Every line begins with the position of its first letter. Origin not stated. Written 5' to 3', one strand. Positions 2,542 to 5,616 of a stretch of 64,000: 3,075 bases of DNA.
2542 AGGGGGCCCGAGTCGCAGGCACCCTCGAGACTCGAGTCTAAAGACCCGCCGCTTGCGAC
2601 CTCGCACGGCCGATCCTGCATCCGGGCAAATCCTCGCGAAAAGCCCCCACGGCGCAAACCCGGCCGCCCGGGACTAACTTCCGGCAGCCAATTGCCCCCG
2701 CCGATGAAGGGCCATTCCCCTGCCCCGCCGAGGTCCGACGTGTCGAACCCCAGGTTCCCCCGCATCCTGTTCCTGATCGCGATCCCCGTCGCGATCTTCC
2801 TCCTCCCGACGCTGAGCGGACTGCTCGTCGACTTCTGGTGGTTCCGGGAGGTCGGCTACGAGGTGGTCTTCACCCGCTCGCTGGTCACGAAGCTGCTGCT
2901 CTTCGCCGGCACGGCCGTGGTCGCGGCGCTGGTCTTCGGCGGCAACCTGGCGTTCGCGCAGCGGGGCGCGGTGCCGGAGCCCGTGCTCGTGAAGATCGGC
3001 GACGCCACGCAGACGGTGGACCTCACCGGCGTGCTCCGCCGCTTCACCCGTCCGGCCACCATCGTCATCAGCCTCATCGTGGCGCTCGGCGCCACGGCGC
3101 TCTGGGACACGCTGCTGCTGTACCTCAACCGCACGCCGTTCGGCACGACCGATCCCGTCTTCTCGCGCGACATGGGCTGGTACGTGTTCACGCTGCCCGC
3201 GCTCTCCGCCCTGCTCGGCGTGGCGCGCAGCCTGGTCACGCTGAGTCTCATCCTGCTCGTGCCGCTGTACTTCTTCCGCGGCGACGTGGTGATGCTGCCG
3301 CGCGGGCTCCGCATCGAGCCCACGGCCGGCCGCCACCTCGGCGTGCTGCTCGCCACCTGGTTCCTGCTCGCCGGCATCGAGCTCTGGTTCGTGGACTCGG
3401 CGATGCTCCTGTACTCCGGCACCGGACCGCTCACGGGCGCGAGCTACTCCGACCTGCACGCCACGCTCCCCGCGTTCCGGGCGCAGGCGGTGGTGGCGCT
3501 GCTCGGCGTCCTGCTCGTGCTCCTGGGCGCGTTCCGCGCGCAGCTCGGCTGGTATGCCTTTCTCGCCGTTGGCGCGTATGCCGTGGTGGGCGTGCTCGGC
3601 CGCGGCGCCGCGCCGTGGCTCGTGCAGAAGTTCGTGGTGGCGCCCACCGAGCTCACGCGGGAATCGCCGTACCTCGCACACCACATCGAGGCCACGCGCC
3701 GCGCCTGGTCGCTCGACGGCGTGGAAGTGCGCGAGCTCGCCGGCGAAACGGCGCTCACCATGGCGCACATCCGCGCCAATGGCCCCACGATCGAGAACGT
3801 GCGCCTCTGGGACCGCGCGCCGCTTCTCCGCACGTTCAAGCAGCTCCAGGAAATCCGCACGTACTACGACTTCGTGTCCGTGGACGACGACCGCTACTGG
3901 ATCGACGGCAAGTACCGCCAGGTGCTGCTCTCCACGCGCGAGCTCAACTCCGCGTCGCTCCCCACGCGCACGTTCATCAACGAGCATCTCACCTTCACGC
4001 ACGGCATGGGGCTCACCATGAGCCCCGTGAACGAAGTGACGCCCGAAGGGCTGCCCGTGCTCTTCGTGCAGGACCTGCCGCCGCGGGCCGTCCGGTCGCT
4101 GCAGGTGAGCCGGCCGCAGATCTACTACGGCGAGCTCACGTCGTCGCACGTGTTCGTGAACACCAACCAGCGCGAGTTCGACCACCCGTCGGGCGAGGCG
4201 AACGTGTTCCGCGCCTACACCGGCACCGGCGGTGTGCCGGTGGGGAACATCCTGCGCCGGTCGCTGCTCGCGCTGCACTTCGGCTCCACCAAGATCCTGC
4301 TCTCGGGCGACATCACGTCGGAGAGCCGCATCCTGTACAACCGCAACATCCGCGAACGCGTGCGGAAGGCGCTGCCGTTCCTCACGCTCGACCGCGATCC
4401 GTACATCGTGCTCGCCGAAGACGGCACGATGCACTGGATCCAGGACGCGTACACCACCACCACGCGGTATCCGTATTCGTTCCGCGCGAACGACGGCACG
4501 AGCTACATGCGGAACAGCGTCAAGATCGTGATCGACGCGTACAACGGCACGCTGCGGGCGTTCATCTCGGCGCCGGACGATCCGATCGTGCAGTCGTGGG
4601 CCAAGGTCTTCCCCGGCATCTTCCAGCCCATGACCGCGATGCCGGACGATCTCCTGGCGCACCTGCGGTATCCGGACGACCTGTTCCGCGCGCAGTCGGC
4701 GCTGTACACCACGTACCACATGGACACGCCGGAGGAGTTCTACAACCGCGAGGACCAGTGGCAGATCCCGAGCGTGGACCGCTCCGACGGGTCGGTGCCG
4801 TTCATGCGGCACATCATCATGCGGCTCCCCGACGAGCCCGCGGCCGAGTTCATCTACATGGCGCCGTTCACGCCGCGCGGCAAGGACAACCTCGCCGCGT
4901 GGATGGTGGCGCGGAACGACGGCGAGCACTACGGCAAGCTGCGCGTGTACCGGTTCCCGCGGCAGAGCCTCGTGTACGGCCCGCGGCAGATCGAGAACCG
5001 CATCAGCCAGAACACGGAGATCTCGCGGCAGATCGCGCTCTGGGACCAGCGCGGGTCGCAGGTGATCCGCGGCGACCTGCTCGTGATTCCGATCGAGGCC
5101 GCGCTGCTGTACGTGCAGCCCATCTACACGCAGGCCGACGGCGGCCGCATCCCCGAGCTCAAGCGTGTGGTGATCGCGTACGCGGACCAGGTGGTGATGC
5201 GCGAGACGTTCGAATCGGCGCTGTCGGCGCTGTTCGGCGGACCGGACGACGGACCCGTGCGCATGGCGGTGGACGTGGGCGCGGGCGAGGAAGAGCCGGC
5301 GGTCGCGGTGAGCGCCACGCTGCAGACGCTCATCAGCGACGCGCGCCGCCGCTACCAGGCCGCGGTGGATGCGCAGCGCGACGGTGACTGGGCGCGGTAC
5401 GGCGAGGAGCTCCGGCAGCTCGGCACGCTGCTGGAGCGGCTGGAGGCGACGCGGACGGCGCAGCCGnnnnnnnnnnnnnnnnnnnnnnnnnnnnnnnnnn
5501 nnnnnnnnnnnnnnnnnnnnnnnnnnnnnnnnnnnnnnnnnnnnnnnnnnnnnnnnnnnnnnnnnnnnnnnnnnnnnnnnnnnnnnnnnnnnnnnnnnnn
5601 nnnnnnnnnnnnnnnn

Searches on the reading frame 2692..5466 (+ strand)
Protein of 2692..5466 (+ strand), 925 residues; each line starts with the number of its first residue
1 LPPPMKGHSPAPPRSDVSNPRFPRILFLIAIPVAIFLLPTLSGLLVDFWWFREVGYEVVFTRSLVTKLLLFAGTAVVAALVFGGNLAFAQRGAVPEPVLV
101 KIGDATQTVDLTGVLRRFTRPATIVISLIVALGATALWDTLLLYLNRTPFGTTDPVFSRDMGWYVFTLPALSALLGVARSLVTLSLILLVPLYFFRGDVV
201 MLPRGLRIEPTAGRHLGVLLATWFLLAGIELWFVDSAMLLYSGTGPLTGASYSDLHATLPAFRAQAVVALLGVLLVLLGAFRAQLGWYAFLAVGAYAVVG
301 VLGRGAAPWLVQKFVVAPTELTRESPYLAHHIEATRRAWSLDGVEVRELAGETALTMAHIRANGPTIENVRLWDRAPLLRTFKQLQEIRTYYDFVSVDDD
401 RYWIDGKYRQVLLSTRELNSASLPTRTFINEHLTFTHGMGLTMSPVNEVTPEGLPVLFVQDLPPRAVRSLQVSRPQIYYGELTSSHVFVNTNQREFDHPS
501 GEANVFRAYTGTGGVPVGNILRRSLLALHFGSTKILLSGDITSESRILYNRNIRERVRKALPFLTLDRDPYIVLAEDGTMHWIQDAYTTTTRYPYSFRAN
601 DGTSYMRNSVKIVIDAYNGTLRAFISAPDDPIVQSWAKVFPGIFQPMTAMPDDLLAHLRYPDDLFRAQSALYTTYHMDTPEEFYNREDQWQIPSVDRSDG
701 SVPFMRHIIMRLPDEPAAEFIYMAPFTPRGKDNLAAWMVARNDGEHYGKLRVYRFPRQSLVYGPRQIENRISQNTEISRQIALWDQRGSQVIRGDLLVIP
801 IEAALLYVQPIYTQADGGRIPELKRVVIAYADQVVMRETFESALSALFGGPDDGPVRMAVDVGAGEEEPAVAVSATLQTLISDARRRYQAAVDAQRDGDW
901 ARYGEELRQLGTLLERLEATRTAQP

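Call 3: search_protein_families(library=pfam, proteins=[window:2692-5466:+], max_evalue=1)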
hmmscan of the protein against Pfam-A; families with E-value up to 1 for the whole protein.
window:2692-5466:+ (925 aa): 1 family
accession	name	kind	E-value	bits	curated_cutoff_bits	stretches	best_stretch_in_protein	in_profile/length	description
PF03699.18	UPF0182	-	7.7e-266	884.5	27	1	26-784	3-770/770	Uncharacterised protein family (UPF0182)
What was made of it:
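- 2740..5469 (+): UPF0182 family membrane-protein gene, a native housekeeping neighbour. Its stop lies 17 nt before the rap1a start. Pfam PF03699 scores 884 bits (call 3).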

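Call 19: find_homologous_proteins(query=window:2692-5466:+, max_evalue=1e-20)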
Query window:2692-5466:+ (925 aa): 4811 proteins with E <= 1e-20 among 8000 candidates; the best 120 are listed.
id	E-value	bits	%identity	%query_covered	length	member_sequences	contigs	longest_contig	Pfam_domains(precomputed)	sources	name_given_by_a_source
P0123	0.0e+0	2053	100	98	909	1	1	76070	PF03699.19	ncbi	-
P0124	0.0e+0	1669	79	98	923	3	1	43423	PF03699.19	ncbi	-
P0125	0.0e+0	1644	78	98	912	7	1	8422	PF03699.19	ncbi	-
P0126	0.0e+0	1637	77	98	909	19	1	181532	PF03699.19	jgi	jgi:uncharacterized membrane protein (UPF0182 family)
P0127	0.0e+0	1636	77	98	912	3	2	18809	PF03699.19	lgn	-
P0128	0.0e+0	1628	78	96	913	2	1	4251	PF03699.19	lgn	-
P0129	0.0e+0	1619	76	98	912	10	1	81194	PF03699.19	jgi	jgi:uncharacterized protein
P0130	0.0e+0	1611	76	98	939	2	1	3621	PF03699.19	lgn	-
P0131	0.0e+0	1609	76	98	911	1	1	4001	PF03699.19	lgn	-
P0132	0.0e+0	1603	75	98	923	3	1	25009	PF03699.19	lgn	-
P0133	0.0e+0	1603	78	95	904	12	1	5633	PF03699.19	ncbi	-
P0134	0.0e+0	1584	76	97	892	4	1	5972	PF03699.19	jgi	jgi:uncharacterized membrane protein (UPF0182 family)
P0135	0.0e+0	1581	74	98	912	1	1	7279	PF03699.19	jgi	jgi:uncharacterized membrane protein (UPF0182 family)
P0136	0.0e+0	1568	73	100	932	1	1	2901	PF03699.19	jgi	jgi:uncharacterized membrane protein (UPF0182 family)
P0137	0.0e+0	1539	73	98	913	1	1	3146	PF03699.19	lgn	-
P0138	0.0e+0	1534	73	98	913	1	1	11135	PF03699.19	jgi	jgi:uncharacterized membrane protein (UPF0182 family)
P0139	0.0e+0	1495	71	95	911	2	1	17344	PF03699.19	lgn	-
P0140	0.0e+0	1456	67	100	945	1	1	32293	PF03699.19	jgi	jgi:uncharacterized membrane protein (UPF0182 family)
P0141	0.0e+0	1447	68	98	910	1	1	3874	PF03699.19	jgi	jgi:uncharacterized membrane protein (UPF0182 family)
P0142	0.0e+0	1445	69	97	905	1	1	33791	PF03699.19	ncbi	ncbi:MAG: UPF0182 family membrane protein [Gemmatimonadaceae bacterium]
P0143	0.0e+0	1430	69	95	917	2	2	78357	PF03699.19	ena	-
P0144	0.0e+0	1428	70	96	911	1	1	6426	PF03699.19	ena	-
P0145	0.0e+0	1428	69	96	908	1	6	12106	PF03699.19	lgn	-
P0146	0.0e+0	1419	68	96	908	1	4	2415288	PF03699.19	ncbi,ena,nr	ncbi:MAG: UPF0182 family protein [Gemmatimonadaceae bacterium]|nr:UPF0182 family protein [Gemmatimon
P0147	0.0e+0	1419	68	96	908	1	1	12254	PF03699.19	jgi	-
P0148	0.0e+0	1416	68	96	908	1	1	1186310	PF03699.19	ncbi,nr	ncbi:MAG: UPF0182 family protein [Gemmatimonadetes bacterium]|nr:UPF0182 family protein [Gemmatimona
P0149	0.0e+0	1415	67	96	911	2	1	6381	PF03699.19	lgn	-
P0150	0.0e+0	1412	69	95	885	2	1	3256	PF03699.19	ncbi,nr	ncbi:MAG TPA: UPF0182 family protein, partial [Gemmatimonadaceae bacterium]|nr:UPF0182 family protei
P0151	0.0e+0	1412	68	99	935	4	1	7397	PF03699.19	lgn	-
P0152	0.0e+0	1411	68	97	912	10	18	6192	PF03699.19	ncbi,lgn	-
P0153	0.0e+0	1409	69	96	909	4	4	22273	PF03699.19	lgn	-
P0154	0.0e+0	1408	68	97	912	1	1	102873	PF03699.19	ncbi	-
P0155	0.0e+0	1407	67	97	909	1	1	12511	PF03699.19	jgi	jgi:uncharacterized protein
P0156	0.0e+0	1407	67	99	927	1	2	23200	PF03699.19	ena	-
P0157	0.0e+0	1404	70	95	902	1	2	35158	PF03699.19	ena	-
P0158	0.0e+0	1404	68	97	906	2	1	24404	PF03699.19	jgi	jgi:uncharacterized membrane protein (UPF0182 family)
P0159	0.0e+0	1404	68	96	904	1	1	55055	PF03699.19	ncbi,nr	ncbi:MAG: UPF0182 family protein [Gemmatimonadetes bacterium]|nr:UPF0182 family protein [Gemmatimona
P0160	0.0e+0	1403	69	95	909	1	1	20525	PF03699.19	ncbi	ncbi:MAG: UPF0182 family protein [Gemmatimonadota bacterium]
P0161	0.0e+0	1401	67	97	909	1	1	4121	PF03699.19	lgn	-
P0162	0.0e+0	1401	68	97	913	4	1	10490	PF03699.19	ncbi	-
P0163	0.0e+0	1400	66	97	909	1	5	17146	PF03699.19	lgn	-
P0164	0.0e+0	1400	66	97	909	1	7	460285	PF03699.19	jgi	-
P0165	0.0e+0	1399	67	97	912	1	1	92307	PF03699.19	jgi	jgi:uncharacterized membrane protein (UPF0182 family)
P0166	0.0e+0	1398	68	95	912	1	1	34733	PF03699.19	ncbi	ncbi:MAG: UPF0182 family membrane protein [Gemmatimonadota bacterium]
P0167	0.0e+0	1398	67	97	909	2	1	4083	PF03699.19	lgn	-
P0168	0.0e+0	1398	67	97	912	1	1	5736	PF03699.19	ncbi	-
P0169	0.0e+0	1397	67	97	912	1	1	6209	PF03699.19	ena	-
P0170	0.0e+0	1397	67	97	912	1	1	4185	PF03699.19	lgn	-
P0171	0.0e+0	1396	67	96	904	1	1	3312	PF03699.19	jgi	-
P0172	0.0e+0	1396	67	97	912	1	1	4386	PF03699.19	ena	-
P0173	0.0e+0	1396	67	96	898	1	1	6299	PF03699.19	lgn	-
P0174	0.0e+0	1396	67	96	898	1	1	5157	PF03699.19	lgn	-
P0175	0.0e+0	1396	67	96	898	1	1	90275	PF03699.19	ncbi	-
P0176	0.0e+0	1395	68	96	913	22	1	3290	PF03699.19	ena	-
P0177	0.0e+0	1395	67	97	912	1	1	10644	PF03699.19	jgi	jgi:uncharacterized membrane protein (UPF0182 family)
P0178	0.0e+0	1391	67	96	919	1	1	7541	PF03699.19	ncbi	ncbi:MAG: UPF0182 family protein [Gemmatimonadaceae bacterium]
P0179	0.0e+0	1391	68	96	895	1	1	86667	PF03699.19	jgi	-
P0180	0.0e+0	1390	67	96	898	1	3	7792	PF03699.19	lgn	-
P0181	0.0e+0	1389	67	96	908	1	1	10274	PF03699.19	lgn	-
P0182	0.0e+0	1386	66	96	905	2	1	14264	PF03699.19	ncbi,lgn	-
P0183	0.0e+0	1383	67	97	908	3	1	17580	PF03699.19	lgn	-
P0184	0.0e+0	1379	65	96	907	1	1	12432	PF03699.19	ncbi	-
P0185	0.0e+0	1379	66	97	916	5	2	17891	PF03699.19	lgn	-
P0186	0.0e+0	1377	65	99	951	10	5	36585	PF03699.19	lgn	-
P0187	0.0e+0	1375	67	97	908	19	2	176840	PF03699.19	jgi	-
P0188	0.0e+0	1371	66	98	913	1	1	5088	PF03699.19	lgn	-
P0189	0.0e+0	1370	66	98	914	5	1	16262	PF03699.19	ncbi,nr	ncbi:MAG: UPF0182 family protein [Gemmatimonadales bacterium]|nr:UPF0182 family protein [Gemmatimona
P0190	0.0e+0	1370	65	97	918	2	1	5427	PF03699.19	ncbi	-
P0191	0.0e+0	1368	65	96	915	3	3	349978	PF03699.19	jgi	-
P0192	0.0e+0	1367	66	96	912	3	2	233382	PF03699.19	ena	-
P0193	0.0e+0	1366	66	95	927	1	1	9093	PF03699.19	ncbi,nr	ncbi:MAG: UPF0182 family protein [Gemmatimonadetes bacterium]|nr:UPF0182 family protein [Gemmatimona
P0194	0.0e+0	1366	66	97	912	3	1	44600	PF03699.19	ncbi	ncbi:MAG: UPF0182 family protein [Gemmatimonadaceae bacterium]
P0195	0.0e+0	1366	67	95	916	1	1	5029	PF03699.19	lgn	-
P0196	0.0e+0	1366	66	98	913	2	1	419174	PF03699.19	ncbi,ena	-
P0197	0.0e+0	1365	67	97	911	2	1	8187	PF03699.19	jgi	jgi:uncharacterized protein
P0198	0.0e+0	1365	65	98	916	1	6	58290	PF03699.19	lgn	-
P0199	0.0e+0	1365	67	95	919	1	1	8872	PF03699.19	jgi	jgi:uncharacterized protein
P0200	0.0e+0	1364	66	97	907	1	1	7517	PF03699.19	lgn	-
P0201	0.0e+0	1364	66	95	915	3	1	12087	PF03699.19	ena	-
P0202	0.0e+0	1361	66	97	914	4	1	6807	PF03699.19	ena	-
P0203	0.0e+0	1361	66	95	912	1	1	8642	PF03699.19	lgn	-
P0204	0.0e+0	1360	66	95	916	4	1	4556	PF03699.19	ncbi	-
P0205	0.0e+0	1360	65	98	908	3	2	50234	PF03699.19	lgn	-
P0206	0.0e+0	1359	64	97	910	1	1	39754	PF03699.19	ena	-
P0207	0.0e+0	1359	65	96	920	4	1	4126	PF03699.19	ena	-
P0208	0.0e+0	1359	65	97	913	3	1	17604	PF03699.19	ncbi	-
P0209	0.0e+0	1358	65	97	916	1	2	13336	PF03699.19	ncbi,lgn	-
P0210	0.0e+0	1357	65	97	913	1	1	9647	PF03699.19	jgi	jgi:uncharacterized membrane protein (UPF0182 family)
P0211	0.0e+0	1355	65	95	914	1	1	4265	PF03699.19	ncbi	ncbi:MAG: UPF0182 family protein [Gemmatimonas sp.]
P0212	0.0e+0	1352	65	96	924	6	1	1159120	PF03699.19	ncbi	-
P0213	0.0e+0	1351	66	96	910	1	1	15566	PF03699.19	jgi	-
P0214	0.0e+0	1350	66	95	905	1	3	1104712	PF03699.19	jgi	jgi:uncharacterized membrane protein (UPF0182 family)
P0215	0.0e+0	1349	66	96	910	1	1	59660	PF03699.19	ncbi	-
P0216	0.0e+0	1349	65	97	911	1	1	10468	PF03699.19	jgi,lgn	jgi:hypothetical protein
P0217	0.0e+0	1348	64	98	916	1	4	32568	PF03699.19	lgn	-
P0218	0.0e+0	1347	64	98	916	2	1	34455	PF03699.19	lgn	-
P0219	0.0e+0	1347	65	97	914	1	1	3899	PF03699.19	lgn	-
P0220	0.0e+0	1346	63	97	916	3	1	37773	PF03699.19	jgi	-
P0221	0.0e+0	1345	64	98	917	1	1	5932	PF03699.19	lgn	-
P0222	0.0e+0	1345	64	97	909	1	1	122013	PF03699.19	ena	-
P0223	0.0e+0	1344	64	96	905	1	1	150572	PF03699.19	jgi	jgi:uncharacterized membrane protein (UPF0182 family)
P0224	0.0e+0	1344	66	95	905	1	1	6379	PF03699.19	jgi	jgi:uncharacterized membrane protein (UPF0182 family)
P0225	0.0e+0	1343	64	97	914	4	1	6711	PF03699.19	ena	-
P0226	0.0e+0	1343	64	97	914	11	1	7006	PF03699.19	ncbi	-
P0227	0.0e+0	1342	65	98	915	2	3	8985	PF03699.19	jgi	-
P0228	0.0e+0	1341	64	95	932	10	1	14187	PF03699.19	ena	-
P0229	0.0e+0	1340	65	95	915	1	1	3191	PF03699.19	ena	-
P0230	0.0e+0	1339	66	96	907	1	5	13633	PF03699.19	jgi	jgi:uncharacterized membrane protein (UPF0182 family)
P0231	0.0e+0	1339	65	97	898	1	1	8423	PF03699.19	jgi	jgi:uncharacterized membrane protein (UPF0182 family)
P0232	0.0e+0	1336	64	96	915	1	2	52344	PF03699.19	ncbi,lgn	-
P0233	0.0e+0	1336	64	96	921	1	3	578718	PF03699.19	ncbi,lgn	-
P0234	0.0e+0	1334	65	97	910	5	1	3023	PF03699.19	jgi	jgi:uncharacterized protein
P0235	0.0e+0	1334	65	97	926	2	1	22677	PF03699.19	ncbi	-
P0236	0.0e+0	1334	65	95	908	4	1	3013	PF03699.19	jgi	jgi:uncharacterized protein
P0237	0.0e+0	1333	64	98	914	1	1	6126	PF03699.19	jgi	jgi:uncharacterized membrane protein (UPF0182 family)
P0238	0.0e+0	1333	65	97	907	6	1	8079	PF03699.19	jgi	-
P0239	0.0e+0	1333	76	82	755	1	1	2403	PF03699.19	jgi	jgi:uncharacterized membrane protein (UPF0182 family)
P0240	0.0e+0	1333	66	95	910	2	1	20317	PF03699.19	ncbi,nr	ncbi:MAG TPA: UPF0182 family protein [Gemmatimonadales bacterium]|nr:UPF0182 family protein [Gemmati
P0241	0.0e+0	1333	66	95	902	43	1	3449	PF03699.19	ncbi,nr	ncbi:MAG TPA: UPF0182 family protein [Gemmatimonadales bacterium]|nr:UPF0182 family protein [Gemmati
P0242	0.0e+0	1332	64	95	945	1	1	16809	PF03699.19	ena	-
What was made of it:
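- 2740..5469 (+): The best named homologs are from Gemmatimonadaceae/Gemmatimonadota (call 19).
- The host is a Gemmatimonadaceae (call 19).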

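Call 20: find_encoding_contigs(protein=P0124, flank=8000, max_places=2)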
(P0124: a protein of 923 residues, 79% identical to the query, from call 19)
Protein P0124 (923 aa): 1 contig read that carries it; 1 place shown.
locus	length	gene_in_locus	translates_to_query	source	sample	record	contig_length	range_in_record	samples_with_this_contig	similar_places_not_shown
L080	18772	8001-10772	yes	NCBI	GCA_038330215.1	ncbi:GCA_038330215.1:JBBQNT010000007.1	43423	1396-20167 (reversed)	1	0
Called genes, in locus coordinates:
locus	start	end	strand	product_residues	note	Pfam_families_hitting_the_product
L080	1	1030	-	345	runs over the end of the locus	PF01018:GTP1_OBG, PF01926:MMR_HSR1, PF02421:FeoB_N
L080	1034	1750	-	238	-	PF02627:CMD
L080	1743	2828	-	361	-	PF06089:Asparaginase_II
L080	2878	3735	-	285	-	PF00892:EamA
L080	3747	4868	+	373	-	PF00294:PfkB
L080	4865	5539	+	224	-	-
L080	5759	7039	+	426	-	PF00109:ketoacyl-synt, PF02801:Ketoacyl-synt_C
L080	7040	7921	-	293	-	PF03575:Peptidase_S51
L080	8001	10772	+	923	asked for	PF03699:UPF0182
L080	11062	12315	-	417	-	PF13167:GTP-bdg_N, PF16360:GTP-bdg_M, PF03193:RsgA_GTPase (faint), PF01926:MMR_HSR1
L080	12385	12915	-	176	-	PF03168:LEA_2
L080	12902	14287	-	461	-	PF05496:RuvB_N, PF13191:AAA_16 (faint), PF00004:AAA, PF07728:AAA_5 (weak), PF13401:AAA_22 (faint), PF16193:AAA_assoc_2, PF12002:MgsA_C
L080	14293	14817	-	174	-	-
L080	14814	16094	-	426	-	PF01743:PolyA_pol, PF12627:PolyA_pol_RNAbd, PF13735:tRNA_NucTran2_2 (faint)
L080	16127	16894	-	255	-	PF00106:adh_short, PF08659:KR, PF13561:adh_short_C2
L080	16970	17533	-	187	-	PF13580:SIS_2, PF01380:SIS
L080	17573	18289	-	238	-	PF19567:CpsB_CapC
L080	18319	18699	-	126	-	-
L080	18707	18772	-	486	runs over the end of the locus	?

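Call 21: find_encoding_contigs(protein=P0126, flank=8000, max_places=2)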
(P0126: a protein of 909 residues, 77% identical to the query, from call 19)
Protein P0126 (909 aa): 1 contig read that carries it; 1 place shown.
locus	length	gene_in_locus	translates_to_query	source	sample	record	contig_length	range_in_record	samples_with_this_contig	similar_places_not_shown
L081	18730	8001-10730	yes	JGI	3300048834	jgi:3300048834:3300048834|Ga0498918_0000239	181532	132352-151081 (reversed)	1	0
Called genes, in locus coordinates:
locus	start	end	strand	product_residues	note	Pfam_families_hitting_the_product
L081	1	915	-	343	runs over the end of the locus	PF01018:GTP1_OBG, PF01926:MMR_HSR1, PF02421:FeoB_N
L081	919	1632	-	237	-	PF02627:CMD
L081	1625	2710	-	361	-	PF06089:Asparaginase_II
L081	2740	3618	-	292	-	PF00892:EamA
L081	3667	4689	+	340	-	PF00294:PfkB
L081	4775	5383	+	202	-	-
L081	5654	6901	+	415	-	PF00109:ketoacyl-synt, PF02801:Ketoacyl-synt_C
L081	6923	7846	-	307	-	PF03575:Peptidase_S51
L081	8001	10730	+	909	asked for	PF03699:UPF0182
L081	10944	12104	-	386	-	PF13167:GTP-bdg_N, PF16360:GTP-bdg_M, PF01926:MMR_HSR1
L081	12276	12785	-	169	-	PF03168:LEA_2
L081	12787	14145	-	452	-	PF05496:RuvB_N, PF13191:AAA_16 (faint), PF13604:AAA_30 (faint), PF00004:AAA, PF07728:AAA_5 (weak), PF13173:AAA_14 (weak), PF16193:AAA_assoc_2, PF12002:MgsA_C, +1 more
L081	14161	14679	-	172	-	-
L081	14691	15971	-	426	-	PF01743:PolyA_pol, PF12627:PolyA_pol_RNAbd, PF13735:tRNA_NucTran2_2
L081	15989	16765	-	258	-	PF00106:adh_short, PF08659:KR, PF13561:adh_short_C2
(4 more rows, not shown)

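Call 22: find_encoding_contigs(protein=P0129, flank=8000, max_places=2)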
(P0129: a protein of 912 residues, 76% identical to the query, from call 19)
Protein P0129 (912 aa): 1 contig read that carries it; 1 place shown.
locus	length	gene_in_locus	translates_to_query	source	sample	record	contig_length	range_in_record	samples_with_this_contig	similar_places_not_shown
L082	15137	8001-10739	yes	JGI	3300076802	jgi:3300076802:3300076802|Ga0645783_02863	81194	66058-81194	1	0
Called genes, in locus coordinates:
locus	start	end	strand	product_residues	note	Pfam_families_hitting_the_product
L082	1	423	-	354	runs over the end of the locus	PF06089:Asparaginase_II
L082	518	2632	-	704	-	PF02203:TarH (weak), PF12729:4HB_MCP_1, PF18947:HAMP_2, PF00015:MCPsignal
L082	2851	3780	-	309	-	PF00892:EamA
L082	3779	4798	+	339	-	PF00294:PfkB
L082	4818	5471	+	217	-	-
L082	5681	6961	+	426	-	PF00109:ketoacyl-synt, PF02801:Ketoacyl-synt_C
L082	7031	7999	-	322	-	PF03575:Peptidase_S51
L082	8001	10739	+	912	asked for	PF03699:UPF0182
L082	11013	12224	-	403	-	PF13167:GTP-bdg_N, PF16360:GTP-bdg_M, PF01926:MMR_HSR1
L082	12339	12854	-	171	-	PF03168:LEA_2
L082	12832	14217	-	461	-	PF05496:RuvB_N, PF13191:AAA_16 (faint), PF00004:AAA, PF07728:AAA_5 (weak), PF13173:AAA_14 (faint), PF13401:AAA_22 (faint), PF16193:AAA_assoc_2, PF12002:MgsA_C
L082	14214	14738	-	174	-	-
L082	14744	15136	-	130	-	?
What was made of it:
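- Checked: For 8.3-18.8 kb I rely on the Pfam annotation of syntenic genes in relatives (calls 20-22).
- The pair lies inside a contig whose genes on both sides are syntenic with Gemmatimonadaceae (calls 19-22).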

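Call 24: find_encoding_contigs(protein=P0123, flank=10000, max_places=2)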
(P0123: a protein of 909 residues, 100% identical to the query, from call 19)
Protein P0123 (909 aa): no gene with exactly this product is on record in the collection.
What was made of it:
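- Tried and rejected: The exact look-up of the NCBI UPF0182 product failed (call 24).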
